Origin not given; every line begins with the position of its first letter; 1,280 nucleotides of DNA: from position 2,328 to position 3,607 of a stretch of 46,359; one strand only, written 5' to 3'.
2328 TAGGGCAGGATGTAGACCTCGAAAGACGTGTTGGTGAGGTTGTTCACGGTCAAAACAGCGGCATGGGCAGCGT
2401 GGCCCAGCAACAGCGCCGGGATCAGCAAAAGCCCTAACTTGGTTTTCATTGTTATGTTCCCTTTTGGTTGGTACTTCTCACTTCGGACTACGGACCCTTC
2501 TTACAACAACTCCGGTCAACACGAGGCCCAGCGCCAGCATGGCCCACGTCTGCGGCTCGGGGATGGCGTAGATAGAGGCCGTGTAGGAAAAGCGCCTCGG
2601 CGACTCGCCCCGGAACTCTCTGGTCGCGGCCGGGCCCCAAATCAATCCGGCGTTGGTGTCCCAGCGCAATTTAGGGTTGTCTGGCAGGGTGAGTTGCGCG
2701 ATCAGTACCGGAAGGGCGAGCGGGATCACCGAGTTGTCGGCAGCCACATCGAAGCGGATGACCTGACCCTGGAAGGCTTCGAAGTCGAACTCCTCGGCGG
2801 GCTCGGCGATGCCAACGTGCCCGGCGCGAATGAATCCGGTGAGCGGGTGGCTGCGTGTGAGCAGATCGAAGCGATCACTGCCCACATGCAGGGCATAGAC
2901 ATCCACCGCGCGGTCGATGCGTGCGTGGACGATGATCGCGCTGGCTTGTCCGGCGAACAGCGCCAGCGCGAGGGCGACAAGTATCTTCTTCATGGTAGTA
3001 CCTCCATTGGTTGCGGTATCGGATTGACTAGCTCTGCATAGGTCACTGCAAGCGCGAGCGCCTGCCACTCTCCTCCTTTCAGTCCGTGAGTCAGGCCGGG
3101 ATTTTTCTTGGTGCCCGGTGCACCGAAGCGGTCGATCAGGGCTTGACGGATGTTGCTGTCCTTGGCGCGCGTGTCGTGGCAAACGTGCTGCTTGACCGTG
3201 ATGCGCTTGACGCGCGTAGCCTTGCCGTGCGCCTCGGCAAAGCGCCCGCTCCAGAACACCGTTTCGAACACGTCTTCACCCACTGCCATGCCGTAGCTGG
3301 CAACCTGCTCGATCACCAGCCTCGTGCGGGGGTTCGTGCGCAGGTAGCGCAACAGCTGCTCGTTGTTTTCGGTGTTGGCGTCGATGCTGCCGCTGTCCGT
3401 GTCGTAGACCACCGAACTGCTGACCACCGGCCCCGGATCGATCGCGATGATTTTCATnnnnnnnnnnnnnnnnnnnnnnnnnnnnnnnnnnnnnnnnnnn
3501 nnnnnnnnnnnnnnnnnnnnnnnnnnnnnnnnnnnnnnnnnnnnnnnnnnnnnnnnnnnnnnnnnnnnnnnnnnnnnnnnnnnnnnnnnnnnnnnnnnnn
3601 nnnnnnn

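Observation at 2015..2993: Two PEP-CTERM (exosortase-sorted) secreted proteins encoded by a phage and translationally coupled to its recombination genes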

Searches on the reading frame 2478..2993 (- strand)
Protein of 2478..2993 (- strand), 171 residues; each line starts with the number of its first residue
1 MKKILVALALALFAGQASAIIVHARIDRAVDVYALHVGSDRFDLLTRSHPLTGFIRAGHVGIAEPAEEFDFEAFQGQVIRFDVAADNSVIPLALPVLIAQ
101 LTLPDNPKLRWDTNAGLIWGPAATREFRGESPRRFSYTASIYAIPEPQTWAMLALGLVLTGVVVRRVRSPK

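Call 3: search_protein_families(library=ncbifam, proteins=[window:2478-2993:-], max_evalue=1)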
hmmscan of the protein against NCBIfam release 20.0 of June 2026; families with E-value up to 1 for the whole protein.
window:2478-2993:- (171 aa): 13 families
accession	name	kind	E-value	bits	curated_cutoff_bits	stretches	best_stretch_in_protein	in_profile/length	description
NF038129.1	PEP_NF038129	equivalog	2e-08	34.3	65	1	133-166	160-193/194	NF038129 family PEP-CTERM protein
NF038126.1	PEP_CTERM_FxDxF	subfamily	6.5e-07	29.7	50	1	134-166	132-164/165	FxDxF family PEP-CTERM protein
NF035944.1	PEPxxWA-CTERM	domain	7.8e-07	28.9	35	1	144-166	1-23/24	PEPxxWA-CTERM sorting domain-containing protein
NF038119.1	PEP_CTERM_MHFG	equivalog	1.6e-05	25.3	100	1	136-166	228-258/260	MHFG family PEP-CTERM protein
NF041538.1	PEP_EDSA_1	subfamily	0.00013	21.8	100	1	140-166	279-306/307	EDSAP-1 family PEP-CTERM protein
NF038124.1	PEP_CTERM_TLD_A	exception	0.00043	19.9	100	1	140-168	207-235/235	PEP_CTERM-anchored TLD domain-containing protein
NF033947.0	PEP-cistern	hypoth_equivalog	0.00061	19.6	60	1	138-166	167-195/195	cistern family PEP-CTERM protein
NF038125.1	PEP_CTERM_THxN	subfamily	0.002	17.8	85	1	135-166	215-245/246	THxN family PEP-CTERM protein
NF038118.1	PEP_CTERM_CCXG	equivalog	0.0025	17.5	90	1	135-166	166-198/199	CCXG family PEP-CTERM protein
NF038120.1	PEP_CTERM_QFxxD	subfamily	0.0026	17.7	80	1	141-166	190-213/215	NF038120 family PEP-CTERM protein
NF033554.9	floc_PepA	equivalog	0.0055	16.5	80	1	142-167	235-260/261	flocculation-associated PEP-CTERM protein PepA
TIGR02595.1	PEP_CTERM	domain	0.0057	17.4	16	1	144-168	1-23/24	PEP-CTERM sorting domain-containing protein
NF033207.2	midcut_by_XrtH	subfamily_domain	0.32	11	45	1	135-169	27-62/175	midcut-by-XrtH protein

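Call 4: search_protein_families(library=pfam, proteins=[window:2478-2993:-], max_evalue=1)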
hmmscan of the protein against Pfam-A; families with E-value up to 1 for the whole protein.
window:2478-2993:- (171 aa): 1 family
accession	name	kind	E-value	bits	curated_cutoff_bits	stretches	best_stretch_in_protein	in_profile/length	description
PF07589.16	PEP-CTERM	-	5.3e-05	23.6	20.7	1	143-166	1-23/24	PEP-CTERM motif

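Call 9: search_protein_families(library=phrogs, proteins=[window:2478-2993:-], max_evalue=0.001)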
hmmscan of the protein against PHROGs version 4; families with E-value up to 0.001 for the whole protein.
window:2478-2993:- (171 aa): 0 families

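Call 12: find_homologous_proteins(query=window:2478-2993:-, max_evalue=0.01)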
Query window:2478-2993:- (171 aa): 1 proteins with E <= 0.01 among 997 candidates.
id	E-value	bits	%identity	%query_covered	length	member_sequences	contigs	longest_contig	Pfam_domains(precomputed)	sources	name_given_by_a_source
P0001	1.7e-106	371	100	100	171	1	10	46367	-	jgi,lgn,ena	-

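Call 13: find_encoding_contigs(protein=P0001, flank=10000, max_places=10)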
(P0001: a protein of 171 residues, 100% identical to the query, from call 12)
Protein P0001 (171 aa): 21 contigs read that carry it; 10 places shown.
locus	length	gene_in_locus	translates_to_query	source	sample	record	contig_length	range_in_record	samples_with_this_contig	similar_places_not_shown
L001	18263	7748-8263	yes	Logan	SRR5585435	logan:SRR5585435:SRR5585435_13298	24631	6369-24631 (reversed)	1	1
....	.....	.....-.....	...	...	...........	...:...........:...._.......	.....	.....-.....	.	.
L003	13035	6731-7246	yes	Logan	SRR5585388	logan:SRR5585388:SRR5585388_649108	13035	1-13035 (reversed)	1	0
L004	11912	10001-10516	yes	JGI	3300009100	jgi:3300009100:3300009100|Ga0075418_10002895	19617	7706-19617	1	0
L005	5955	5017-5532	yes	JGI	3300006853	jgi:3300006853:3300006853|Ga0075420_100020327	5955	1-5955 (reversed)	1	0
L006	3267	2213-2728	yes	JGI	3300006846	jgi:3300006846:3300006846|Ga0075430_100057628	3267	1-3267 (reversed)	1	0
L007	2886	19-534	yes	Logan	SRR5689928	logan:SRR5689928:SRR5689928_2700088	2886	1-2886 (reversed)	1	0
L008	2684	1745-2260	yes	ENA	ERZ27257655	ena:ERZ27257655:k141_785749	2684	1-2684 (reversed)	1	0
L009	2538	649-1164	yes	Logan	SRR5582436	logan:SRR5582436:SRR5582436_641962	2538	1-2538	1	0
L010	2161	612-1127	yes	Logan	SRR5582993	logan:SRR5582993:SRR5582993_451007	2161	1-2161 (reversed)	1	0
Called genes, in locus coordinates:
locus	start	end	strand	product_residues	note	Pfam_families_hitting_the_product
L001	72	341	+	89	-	-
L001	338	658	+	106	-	-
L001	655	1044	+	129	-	-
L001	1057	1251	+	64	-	-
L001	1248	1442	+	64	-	-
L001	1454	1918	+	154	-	-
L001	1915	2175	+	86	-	-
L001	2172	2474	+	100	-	-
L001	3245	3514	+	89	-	-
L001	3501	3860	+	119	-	-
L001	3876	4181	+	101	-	-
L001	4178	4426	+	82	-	-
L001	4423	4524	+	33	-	-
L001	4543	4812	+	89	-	-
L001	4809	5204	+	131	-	-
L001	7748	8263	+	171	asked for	-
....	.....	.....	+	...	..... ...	-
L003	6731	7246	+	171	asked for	-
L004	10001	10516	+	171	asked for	-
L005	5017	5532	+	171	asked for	-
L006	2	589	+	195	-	?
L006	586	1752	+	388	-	PF13479:AAA_24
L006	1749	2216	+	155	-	-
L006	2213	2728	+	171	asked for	-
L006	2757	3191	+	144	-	-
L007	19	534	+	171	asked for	-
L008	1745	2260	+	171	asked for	-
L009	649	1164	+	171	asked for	-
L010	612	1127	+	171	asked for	-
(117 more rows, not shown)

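Call 30: search_protein_representatives(protein=window:2478-2993:-)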
Query: 171 residues. Proteins with E-value up to 0.001 (for the whole library): 17; up to 1e-10: 3; up to 1e-30: 1. The best 17 are listed.
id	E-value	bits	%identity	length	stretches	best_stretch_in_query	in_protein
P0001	5.5e-107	371.0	100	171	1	1-171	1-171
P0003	9.4e-15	71.1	44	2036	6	139-168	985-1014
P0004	3.6e-13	65.9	49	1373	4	122-166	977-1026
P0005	1.1e-08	51.3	46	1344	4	139-170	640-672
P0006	2.8e-08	50.0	50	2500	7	136-169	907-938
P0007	1.4e-07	47.7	34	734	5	23-60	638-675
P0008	6.5e-06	42.3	45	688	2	135-170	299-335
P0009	7.2e-06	42.2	31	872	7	42-87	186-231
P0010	1.7e-05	41.0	32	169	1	4-162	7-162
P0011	6.5e-05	39.1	40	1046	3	114-170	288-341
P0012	4.9e-04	36.2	33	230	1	56-168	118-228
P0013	5.8e-04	36.0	36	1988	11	80-114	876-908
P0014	5.9e-04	35.9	49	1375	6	138-168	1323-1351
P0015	6.3e-04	35.9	48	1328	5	140-168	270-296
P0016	8.3e-04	35.5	46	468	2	138-170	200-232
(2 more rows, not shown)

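Call 33: find_encoding_contigs(protein=P0010, flank=10000, max_places=6)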
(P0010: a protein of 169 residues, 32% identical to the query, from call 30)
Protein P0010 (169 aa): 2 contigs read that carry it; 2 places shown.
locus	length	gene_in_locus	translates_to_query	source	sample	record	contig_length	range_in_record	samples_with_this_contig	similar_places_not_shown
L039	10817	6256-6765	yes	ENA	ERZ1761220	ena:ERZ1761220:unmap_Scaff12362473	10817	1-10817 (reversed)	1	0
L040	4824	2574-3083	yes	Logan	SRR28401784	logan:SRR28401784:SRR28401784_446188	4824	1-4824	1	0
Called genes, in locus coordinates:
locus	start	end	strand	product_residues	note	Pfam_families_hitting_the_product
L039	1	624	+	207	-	?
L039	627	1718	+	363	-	-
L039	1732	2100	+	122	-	PF01381:HTH_3 (weak)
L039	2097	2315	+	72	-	-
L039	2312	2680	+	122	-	-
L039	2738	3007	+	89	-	-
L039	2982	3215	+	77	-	-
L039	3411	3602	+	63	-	-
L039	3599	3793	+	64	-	-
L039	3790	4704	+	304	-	PF12684:DUF3799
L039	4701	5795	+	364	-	PF13479:AAA_24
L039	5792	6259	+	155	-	-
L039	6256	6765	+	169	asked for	-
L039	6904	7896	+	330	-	-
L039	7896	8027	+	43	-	-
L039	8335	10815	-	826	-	?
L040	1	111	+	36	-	?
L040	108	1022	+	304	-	PF12684:DUF3799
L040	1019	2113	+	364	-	PF13479:AAA_24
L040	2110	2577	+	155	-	-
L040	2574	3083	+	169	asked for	-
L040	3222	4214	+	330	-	-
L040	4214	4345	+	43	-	-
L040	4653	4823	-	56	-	?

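Call 43: predict_structure(protein=window:2478-2993:-)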
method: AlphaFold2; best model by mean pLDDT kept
length: 171 residues; sequences in the alignment: 1
mean_pLDDT: 37.8   pTM: 0.32
mean pLDDT of the five models: 37.8, 37.0, 35.6, 30.2, 28.2
residues with pLDDT >= 90: 0; 70-90: 0; 50-70: 2; < 50: 169
segments of 3 or more residues with pLDDT < 50: 1-148, 150-155, 157-171
pLDDT, mean of each block of 10 residues (from residue 1): 33 34 33 35 31 28 32 40 42 42 40 42 41 45 47 45 31 35
secondary structure, 60 per line:
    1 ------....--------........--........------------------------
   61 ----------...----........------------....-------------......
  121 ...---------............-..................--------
elements in order: E7-10 E19-26 E29-36 E78-85 E98-101 E115-123 E133-144 H146-163

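Call 56: search_protein_families(library=padloc, proteins=[window:2478-2993:-, L039:6904-7896:+, P0010], max_evalue=0.1)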
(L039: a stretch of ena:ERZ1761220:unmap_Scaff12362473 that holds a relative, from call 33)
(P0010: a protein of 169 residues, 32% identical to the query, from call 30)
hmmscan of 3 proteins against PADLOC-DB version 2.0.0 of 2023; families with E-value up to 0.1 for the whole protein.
window:2478-2993:- (171 aa): 0 families

L039:6904-7896:+ (330 aa): 0 families

P0010 (169 aa): 0 families

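Call 71: predict_structure(alignment_id=A3)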
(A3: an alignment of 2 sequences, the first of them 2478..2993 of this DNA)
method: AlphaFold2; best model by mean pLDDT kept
length: 171 residues; sequences in the alignment: 2
mean_pLDDT: 40.6   pTM: 0.31
mean pLDDT of the five models: 40.6, 37.3, 36.7, 35.7, 35.1
residues with pLDDT >= 90: 0; 70-90: 0; 50-70: 31; < 50: 140
segments of 3 or more residues with pLDDT < 50: 1-42, 44-47, 54-146
pLDDT, mean of each block of 10 residues (from residue 1): 27 40 39 40 49 44 40 44 35 36 33 26 30 33 48 62 61 54
secondary structure, 60 per line:
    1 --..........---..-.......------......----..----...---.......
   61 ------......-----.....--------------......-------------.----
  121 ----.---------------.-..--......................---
elements in order: H3-12 E19-25 E32-37 E48-50 E54-60 E67-72 E78-82 E97-102 H147-168

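Call 90: find_homologous_proteins(query=A3, max_evalue=0.01)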
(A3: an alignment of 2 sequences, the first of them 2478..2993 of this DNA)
Query A3 (2 sequences) (171 aa, profile of the alignment): 2 proteins with E <= 0.01 among 8000 candidates.
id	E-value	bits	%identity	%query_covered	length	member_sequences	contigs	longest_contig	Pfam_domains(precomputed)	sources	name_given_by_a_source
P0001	3.6e-89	315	100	100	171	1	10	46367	-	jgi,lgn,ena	-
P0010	2.1e-87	310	30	88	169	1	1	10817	-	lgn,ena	-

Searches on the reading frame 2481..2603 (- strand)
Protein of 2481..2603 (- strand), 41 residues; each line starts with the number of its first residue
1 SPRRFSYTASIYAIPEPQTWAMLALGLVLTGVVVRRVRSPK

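Call 26: search_dna_similar(query=window:2481-2603:-, collection=phages, mode=protein, max_evalue=10, max_rows=40)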
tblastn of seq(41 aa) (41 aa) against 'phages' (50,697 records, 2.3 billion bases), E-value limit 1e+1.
Records with a match: 1; places in all: 1; records where one place covers at least 80% of the query: 0.
Best place of each record, by identity: 60-80% 1.
By first word of the organism name: Bacteriophage 1.
By host as written in the record: - 1.
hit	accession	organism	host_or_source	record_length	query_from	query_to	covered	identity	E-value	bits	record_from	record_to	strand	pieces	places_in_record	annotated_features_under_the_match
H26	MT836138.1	Bacteriophage sp.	human fecal samples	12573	1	18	44%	61.1%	6e+0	29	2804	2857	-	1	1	record has no annotation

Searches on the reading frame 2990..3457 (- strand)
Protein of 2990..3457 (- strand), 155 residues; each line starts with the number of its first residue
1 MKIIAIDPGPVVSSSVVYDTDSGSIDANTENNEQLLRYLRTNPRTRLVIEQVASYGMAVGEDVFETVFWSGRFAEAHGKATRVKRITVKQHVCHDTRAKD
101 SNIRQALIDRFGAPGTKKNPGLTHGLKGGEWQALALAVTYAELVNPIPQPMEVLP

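Call 3: search_protein_families(library=ncbifam, proteins=[window:2990-3457:-], max_evalue=1)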
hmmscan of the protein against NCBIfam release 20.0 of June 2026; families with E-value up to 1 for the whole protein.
window:2990-3457:- (155 aa): 1 family
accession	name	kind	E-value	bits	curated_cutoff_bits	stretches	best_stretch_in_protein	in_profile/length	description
NF053613.1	OMP_toxin_LptF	equivalog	0.086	12.5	400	1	14-76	141-200/256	lipotoxin F family OmpA-related lipoprotein LptF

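Call 4: search_protein_families(library=pfam, proteins=[window:2990-3457:-], max_evalue=1)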
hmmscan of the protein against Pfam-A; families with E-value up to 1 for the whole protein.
window:2990-3457:- (155 aa): 0 families

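Call 9: search_protein_families(library=phrogs, proteins=[window:2990-3457:-], max_evalue=0.001)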
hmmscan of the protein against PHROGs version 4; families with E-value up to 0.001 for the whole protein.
window:2990-3457:- (155 aa): 1 family
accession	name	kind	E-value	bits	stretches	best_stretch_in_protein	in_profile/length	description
phrog_1770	-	DNA, RNA and nucleotide metabolism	1.4e-13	52.1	1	1-141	4-146/158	Holliday junction resolvase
